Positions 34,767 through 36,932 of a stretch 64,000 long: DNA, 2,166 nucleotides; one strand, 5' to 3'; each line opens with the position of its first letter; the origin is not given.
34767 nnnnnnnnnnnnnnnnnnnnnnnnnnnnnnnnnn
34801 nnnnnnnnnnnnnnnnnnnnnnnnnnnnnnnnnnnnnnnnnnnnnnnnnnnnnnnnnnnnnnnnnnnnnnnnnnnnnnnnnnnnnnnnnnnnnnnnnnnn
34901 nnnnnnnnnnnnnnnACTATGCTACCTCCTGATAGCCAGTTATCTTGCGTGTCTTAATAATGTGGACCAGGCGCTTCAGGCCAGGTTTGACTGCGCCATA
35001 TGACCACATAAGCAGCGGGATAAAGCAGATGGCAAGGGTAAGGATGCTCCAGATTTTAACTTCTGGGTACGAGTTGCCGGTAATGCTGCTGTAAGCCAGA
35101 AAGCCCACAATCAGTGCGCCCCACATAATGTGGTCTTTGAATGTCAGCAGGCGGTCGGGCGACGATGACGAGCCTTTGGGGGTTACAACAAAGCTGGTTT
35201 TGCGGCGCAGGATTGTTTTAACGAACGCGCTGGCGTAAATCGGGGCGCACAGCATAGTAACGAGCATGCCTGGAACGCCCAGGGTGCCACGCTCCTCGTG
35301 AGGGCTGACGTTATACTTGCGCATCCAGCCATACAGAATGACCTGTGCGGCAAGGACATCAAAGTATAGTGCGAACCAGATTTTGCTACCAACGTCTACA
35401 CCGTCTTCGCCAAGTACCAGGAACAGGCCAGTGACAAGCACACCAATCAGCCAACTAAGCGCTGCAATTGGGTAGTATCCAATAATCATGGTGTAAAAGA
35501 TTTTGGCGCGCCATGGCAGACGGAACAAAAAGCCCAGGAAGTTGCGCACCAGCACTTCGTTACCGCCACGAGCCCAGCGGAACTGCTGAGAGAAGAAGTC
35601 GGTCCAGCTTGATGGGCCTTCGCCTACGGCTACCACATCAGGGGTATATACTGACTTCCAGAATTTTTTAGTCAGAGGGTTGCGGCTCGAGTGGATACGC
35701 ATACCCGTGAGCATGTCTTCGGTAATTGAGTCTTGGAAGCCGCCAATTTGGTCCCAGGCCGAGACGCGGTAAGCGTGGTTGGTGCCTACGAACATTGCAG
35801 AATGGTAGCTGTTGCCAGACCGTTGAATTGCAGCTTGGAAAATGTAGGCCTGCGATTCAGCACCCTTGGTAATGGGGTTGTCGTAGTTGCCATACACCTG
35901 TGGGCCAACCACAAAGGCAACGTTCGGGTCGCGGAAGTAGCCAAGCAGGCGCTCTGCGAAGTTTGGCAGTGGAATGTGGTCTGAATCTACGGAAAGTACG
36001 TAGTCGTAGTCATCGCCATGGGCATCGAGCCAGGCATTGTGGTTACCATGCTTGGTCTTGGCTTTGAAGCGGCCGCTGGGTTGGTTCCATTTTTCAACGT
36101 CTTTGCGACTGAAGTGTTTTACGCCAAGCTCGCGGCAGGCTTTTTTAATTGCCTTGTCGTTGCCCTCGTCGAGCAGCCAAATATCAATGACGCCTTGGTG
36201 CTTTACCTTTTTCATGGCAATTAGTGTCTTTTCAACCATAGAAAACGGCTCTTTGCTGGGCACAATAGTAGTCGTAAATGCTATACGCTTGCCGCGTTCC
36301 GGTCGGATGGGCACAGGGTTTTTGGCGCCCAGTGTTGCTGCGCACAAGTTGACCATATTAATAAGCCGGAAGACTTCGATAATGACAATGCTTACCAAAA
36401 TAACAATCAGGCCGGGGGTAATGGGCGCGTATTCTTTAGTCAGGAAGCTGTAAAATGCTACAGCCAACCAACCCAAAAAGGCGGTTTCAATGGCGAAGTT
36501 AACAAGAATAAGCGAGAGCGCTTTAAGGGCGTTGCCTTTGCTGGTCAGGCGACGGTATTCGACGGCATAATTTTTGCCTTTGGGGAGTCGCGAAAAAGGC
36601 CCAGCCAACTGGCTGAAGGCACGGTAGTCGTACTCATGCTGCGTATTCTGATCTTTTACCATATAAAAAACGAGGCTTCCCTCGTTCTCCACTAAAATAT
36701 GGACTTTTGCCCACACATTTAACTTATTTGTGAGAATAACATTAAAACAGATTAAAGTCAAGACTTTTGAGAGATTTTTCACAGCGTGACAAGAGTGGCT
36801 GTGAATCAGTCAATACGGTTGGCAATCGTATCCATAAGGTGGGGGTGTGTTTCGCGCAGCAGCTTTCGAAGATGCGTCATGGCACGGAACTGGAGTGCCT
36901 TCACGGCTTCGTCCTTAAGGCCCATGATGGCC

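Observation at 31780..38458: Streptomyces-type CslA-GlxA-GH6 glycan-deposition system with extra partners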

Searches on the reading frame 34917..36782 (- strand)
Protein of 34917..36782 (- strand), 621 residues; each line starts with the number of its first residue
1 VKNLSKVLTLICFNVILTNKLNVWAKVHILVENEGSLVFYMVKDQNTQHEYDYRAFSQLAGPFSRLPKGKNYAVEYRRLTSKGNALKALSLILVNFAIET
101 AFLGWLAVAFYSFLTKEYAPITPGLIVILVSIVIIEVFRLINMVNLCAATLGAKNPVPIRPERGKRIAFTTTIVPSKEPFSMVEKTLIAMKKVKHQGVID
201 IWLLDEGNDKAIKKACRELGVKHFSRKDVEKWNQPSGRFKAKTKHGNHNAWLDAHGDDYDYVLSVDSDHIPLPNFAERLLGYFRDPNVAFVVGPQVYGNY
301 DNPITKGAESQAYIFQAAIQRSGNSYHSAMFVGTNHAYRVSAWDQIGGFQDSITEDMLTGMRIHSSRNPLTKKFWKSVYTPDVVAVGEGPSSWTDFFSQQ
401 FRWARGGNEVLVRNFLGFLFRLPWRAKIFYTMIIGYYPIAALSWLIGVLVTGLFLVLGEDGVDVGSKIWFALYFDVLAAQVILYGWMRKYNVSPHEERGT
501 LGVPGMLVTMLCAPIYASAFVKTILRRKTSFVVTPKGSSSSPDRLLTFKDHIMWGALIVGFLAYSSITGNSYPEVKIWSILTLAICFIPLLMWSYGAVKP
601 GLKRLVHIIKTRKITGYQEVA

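Call 4: search_protein_families(library=pfam, proteins=[window:34917-36782:-], max_evalue=0.01)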
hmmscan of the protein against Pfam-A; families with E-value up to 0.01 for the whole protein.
window:34917-36782:- (621 aa): 5 families
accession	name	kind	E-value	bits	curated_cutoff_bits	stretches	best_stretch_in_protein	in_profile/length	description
PF13632.12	Glyco_trans_2_3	-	8.8e-20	71.8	27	1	261-454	1-195/198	Glycosyl transferase family group 2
PF13641.12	Glyco_tranf_2_3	-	2.3e-11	44.6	27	1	171-406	4-230/230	Glycosyltransferase like family 2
PF13506.12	Glyco_transf_21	-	2.7e-08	33.9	21.7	1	258-405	30-174/174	Glycosyl transferase family 21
PF03552.20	Cellulose_synt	-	7.3e-07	28.5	24.7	1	344-482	413-548/722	Cellulose synthase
PF00535.33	Glycos_transf_2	-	1.9e-06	28.4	23.3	1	253-345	76-166/168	Glycosyl transferase family 2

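Call 8: search_solved_structures(query=window:34917-36782:-, show_alignments=2)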
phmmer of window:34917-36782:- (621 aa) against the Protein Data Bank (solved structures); distinct sequences matched with E-value up to 0.001: 7.
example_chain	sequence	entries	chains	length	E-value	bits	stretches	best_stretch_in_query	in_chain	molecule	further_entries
5ej1_A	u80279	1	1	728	4.3e-20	75.1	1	135-543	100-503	Putative cellulose synthase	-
4hg6_A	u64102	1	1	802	5.1e-20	74.9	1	135-543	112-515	Cellulose Synthase Subunit A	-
4p00_A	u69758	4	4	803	5.1e-20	74.9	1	135-543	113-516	Cellulose Synthase A subunit | Cellulose Synthase subunit A | Putative cellulose synthase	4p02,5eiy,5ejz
7lby_A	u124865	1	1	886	9.9e-12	47.5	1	86-410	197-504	Cellulose synthase catalytic subunit [UDP-forming]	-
9b8v_E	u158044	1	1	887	9.9e-12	47.5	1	86-410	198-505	Cellulose synthase catalytic subunit [UDP-forming]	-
9fmv_A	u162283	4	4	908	1.1e-11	47.4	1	86-410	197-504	Cellulose synthase catalytic subunit [UDP-forming]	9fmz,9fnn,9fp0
8vht_A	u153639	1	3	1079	6.8e-07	31.5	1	343-543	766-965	Cellulose synthase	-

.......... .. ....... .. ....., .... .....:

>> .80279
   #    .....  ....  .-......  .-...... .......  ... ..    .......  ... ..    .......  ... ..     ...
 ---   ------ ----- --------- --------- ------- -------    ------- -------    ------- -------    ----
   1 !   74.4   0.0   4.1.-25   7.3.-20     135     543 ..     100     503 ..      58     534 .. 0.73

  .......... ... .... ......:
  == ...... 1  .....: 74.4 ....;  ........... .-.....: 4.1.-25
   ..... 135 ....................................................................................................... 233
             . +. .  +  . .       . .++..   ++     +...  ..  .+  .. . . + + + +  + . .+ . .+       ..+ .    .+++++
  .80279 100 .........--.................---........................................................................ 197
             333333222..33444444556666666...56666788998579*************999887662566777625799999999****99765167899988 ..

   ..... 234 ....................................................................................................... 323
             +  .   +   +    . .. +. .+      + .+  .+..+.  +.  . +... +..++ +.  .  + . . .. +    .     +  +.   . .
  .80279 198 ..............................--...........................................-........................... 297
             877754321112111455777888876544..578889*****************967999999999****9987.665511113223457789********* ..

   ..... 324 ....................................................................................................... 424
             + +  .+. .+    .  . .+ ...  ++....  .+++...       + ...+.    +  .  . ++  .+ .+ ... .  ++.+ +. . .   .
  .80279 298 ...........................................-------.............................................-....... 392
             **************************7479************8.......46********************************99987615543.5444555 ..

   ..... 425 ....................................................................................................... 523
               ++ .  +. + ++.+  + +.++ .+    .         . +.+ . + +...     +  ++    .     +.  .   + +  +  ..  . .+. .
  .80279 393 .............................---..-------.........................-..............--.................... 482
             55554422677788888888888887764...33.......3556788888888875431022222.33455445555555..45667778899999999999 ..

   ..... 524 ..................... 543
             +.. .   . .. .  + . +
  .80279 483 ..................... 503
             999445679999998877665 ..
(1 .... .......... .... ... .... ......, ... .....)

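Call 25: search_protein_families(library=ncbifam, proteins=[window:34917-36662:-], max_evalue=0.001)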
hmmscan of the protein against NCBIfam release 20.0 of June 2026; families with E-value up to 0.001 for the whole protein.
window:34917-36662:- (581 aa): 5 families
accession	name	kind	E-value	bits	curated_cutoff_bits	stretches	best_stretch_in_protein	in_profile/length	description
TIGR03030.1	CelA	equivalog_domain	1.3e-24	86.3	699.1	1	47-509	56-511/714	UDP-forming cellulose synthase catalytic subunit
NF008558.0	PRK11498.1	equivalog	5.3e-16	57.7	992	1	113-369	259-503/872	UDP-forming cellulose synthase catalytic subunit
TIGR03937.1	PgaC_IcaA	equivalog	2.4e-09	36.6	422.3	1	218-417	125-315/407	poly-beta-1,6-N-acetyl-D-glucosamine synthase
TIGR03965.1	mycofact_glyco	equivalog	0.00015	20.8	280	1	117-311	63-249/467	mycofactocin biosynthesis glycosyltransferase MftF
TIGR04242.1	nodulat_NodC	equivalog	0.00019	20.5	550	0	127-366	47-283/395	chitooligosaccharide synthase NodC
